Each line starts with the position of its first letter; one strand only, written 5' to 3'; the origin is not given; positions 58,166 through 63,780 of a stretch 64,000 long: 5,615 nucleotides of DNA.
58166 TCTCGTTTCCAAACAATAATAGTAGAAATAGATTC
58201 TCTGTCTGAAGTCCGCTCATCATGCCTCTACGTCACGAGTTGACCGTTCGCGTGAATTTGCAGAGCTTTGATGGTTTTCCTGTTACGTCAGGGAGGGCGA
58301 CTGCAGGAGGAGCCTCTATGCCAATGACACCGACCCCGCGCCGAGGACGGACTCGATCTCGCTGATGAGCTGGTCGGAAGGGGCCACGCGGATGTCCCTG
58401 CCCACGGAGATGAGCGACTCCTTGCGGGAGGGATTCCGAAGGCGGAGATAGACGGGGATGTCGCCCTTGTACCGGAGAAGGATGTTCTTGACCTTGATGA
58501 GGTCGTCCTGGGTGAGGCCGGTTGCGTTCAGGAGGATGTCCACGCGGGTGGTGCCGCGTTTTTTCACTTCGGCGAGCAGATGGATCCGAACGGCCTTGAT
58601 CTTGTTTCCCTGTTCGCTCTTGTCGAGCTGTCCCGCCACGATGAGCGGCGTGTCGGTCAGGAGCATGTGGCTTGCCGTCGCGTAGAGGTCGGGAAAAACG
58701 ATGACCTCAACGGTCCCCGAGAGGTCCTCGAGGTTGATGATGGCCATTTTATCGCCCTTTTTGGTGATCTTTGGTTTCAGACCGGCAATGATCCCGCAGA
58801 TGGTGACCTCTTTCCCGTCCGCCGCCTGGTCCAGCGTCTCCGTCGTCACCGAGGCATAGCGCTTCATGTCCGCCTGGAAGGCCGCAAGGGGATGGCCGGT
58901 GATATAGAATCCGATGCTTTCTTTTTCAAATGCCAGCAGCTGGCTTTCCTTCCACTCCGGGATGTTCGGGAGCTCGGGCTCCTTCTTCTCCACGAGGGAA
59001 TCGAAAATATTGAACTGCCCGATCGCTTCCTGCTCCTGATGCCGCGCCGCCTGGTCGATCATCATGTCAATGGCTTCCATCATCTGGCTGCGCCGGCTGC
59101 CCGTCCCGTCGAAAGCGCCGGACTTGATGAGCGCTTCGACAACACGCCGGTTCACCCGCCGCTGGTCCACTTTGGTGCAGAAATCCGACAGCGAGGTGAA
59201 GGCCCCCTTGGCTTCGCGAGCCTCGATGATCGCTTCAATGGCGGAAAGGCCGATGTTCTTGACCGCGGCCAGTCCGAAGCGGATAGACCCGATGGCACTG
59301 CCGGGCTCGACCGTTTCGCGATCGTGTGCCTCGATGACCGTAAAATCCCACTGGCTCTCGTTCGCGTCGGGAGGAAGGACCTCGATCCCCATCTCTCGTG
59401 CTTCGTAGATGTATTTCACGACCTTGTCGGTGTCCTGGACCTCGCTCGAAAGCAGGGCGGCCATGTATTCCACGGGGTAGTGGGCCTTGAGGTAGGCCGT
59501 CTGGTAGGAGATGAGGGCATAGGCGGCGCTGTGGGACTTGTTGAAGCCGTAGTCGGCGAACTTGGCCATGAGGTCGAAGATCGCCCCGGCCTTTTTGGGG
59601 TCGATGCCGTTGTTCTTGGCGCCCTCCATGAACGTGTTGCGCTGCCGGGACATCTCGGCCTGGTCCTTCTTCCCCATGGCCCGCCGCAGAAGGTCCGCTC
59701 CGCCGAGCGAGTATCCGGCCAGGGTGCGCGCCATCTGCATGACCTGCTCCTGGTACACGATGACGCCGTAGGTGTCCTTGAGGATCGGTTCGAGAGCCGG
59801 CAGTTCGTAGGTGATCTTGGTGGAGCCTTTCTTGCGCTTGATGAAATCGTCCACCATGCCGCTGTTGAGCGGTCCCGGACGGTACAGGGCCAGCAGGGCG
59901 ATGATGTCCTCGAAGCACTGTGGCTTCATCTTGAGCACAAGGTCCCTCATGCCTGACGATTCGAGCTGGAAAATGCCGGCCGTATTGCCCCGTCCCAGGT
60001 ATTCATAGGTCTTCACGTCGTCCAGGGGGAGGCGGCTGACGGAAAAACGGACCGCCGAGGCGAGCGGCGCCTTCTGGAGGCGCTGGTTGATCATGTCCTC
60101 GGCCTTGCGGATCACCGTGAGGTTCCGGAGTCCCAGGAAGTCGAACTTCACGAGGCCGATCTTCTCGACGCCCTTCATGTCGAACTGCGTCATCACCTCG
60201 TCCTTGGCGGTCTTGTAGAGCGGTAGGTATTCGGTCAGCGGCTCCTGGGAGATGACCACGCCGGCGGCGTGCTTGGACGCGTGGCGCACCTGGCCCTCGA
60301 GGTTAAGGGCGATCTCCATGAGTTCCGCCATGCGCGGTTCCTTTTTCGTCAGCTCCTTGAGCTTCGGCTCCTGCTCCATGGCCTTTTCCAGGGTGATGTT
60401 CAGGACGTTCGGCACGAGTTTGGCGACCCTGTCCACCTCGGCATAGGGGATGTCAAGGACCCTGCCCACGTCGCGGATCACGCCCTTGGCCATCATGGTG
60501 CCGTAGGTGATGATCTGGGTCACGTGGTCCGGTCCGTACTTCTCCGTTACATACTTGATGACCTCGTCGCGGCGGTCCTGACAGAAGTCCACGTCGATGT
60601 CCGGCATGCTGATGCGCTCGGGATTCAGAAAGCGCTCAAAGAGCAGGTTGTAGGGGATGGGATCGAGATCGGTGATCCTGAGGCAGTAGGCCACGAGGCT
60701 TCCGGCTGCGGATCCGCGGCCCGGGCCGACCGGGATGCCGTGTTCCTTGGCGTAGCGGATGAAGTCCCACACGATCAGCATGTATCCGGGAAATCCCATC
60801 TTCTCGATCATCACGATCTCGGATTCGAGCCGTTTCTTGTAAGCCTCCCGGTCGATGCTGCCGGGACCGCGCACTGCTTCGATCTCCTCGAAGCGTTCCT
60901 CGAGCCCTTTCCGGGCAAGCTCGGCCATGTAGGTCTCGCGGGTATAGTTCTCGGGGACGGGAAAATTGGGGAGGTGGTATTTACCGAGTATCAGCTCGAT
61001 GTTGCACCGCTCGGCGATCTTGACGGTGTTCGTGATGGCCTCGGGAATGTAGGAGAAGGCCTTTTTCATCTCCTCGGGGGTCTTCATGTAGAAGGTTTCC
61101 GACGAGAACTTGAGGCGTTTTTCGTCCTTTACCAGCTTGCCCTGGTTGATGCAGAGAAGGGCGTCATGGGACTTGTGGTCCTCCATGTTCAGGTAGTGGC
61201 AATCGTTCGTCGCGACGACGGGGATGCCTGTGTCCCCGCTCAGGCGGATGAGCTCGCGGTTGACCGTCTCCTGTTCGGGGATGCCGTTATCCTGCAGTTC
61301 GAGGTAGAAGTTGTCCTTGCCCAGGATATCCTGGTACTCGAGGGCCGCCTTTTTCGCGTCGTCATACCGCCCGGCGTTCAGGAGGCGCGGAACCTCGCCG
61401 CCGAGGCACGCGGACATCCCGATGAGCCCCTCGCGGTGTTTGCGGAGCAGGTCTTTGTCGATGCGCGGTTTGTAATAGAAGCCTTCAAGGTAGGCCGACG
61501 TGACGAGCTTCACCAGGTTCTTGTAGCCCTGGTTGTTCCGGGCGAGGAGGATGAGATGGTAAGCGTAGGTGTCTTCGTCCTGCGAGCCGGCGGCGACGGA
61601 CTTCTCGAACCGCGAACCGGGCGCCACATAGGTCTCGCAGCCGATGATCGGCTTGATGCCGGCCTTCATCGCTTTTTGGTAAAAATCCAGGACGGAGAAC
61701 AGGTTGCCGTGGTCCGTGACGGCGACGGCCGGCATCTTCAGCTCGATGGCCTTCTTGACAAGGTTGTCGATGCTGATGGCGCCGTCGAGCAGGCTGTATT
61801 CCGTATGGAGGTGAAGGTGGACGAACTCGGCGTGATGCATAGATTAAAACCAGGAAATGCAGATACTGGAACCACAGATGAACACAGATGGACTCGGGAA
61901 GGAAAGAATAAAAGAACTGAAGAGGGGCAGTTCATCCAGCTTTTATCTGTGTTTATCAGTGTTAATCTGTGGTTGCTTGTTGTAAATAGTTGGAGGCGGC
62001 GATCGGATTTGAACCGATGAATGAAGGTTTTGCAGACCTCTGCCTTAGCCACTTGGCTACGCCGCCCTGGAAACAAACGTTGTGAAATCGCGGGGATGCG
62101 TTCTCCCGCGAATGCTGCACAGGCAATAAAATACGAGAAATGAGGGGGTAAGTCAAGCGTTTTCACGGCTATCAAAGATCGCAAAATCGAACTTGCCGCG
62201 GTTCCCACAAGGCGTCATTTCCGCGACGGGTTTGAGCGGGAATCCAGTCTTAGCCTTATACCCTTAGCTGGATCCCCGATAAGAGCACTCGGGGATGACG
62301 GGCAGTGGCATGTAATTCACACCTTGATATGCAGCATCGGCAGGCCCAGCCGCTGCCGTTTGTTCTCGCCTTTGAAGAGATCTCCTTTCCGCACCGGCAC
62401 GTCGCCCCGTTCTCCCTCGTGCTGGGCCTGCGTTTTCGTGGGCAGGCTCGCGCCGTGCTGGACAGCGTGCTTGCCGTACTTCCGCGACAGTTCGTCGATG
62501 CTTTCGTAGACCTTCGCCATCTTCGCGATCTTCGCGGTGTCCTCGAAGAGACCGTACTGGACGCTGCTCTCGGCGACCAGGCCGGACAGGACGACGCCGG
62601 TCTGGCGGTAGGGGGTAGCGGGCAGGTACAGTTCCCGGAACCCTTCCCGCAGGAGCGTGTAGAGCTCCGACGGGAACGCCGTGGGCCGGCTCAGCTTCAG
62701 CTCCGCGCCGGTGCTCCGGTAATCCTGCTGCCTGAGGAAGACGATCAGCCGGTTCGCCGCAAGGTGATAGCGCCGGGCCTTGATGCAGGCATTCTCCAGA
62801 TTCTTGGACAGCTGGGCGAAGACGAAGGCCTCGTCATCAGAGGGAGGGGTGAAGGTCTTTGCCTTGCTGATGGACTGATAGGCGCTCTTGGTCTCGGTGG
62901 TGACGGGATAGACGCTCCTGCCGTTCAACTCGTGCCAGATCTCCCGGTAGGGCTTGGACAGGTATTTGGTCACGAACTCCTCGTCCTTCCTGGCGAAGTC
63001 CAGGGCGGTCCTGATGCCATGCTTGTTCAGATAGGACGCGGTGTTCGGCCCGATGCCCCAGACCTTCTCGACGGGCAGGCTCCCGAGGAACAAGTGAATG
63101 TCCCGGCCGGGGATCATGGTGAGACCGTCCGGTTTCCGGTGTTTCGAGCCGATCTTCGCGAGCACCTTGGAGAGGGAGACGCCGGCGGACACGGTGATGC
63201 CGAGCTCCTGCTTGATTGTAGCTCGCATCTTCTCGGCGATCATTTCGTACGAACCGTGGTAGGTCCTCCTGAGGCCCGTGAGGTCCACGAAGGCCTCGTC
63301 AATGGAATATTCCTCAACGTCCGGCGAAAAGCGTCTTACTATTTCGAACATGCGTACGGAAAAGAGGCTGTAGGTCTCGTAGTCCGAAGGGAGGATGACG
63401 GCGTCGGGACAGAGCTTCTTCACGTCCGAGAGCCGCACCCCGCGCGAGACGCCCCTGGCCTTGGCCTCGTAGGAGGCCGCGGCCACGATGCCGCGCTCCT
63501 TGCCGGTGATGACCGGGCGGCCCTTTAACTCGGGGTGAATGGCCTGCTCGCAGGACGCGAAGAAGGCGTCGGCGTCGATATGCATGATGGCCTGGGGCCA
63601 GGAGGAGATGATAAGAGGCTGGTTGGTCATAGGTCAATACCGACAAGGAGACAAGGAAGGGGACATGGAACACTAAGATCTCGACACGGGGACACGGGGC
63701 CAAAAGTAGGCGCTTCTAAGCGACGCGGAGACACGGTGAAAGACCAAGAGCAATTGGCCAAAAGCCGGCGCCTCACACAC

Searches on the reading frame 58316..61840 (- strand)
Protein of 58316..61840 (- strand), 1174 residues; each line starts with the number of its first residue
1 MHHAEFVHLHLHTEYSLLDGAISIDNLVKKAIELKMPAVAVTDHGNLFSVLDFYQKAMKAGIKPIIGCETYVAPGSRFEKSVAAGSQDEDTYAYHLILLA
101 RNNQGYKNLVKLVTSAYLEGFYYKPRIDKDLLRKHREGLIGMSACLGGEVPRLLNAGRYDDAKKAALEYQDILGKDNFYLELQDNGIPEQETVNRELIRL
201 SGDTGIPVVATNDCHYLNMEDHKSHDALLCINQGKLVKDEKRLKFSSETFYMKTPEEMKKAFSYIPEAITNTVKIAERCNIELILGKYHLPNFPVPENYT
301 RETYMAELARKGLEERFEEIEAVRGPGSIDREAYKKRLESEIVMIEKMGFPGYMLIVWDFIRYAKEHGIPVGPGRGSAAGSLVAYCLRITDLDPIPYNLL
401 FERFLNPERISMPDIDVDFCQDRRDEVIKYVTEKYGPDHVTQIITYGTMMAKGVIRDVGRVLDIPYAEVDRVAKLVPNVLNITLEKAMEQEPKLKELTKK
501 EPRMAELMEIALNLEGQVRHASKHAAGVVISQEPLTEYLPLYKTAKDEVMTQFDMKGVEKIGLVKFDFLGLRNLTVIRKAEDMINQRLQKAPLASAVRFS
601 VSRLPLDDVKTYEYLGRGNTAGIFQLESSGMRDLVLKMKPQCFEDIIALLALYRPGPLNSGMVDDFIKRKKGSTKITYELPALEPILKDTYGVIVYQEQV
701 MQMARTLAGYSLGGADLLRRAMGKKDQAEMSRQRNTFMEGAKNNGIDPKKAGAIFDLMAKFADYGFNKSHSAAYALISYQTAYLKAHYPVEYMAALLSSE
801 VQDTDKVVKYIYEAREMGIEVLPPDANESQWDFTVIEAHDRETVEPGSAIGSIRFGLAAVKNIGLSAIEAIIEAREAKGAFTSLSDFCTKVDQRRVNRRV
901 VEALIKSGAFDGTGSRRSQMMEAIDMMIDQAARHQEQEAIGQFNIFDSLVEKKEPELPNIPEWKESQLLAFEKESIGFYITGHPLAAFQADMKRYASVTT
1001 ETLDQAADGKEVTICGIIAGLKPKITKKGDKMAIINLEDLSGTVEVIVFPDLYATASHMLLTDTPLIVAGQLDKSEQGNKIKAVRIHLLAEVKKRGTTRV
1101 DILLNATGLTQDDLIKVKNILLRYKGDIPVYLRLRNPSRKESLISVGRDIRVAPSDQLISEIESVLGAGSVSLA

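Call 84: search_protein_families(library=pfam, proteins=[window:58316-61840:-], max_evalue=0.00001)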
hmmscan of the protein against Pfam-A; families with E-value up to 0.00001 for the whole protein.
window:58316-61840:- (1174 aa): 5 families
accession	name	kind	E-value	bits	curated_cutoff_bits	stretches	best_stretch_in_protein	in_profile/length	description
PF07733.18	DNA_pol3_alpha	-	8e-107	357.1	23.9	1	304-570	2-260/260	Bacterial DNA polymerase III alpha NTPase domain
PF17657.6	DNA_pol3_finger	-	4.7e-65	218.4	22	1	573-745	1-166/166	Bacterial DNA polymerase III alpha subunit finger domain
PF02811.25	PHP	-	3.2e-63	213.4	26.4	1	8-184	1-163/164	PHP domain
PF14579.12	HHH_6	-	4e-31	107.5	25.6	1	818-920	1-90/90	Helix-hairpin-helix motif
PF01336.31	tRNA_anti-codon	-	3.7e-08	33.6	27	1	1012-1087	1-73/75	OB-fold nucleic acid binding domain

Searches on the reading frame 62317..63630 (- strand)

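Call 84: search_protein_families(library=pfam, proteins=[window:62317-63630:-], max_evalue=0.00001)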
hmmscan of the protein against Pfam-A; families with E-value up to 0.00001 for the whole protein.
window:62317-63630:- (437 aa): 3 families
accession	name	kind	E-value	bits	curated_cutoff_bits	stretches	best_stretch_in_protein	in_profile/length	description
PF00817.25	IMS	-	7e-48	162.7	23.2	1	18-162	1-147/148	impB/mucB/samB family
PF11799.13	IMS_C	-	6e-16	59.3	20.7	1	252-360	2-108/109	impB/mucB/samB family C-terminal domain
PF11798.14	IMS_HHH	-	1.7e-06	28.4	24.4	1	177-206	3-32/32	IMS family HHH motif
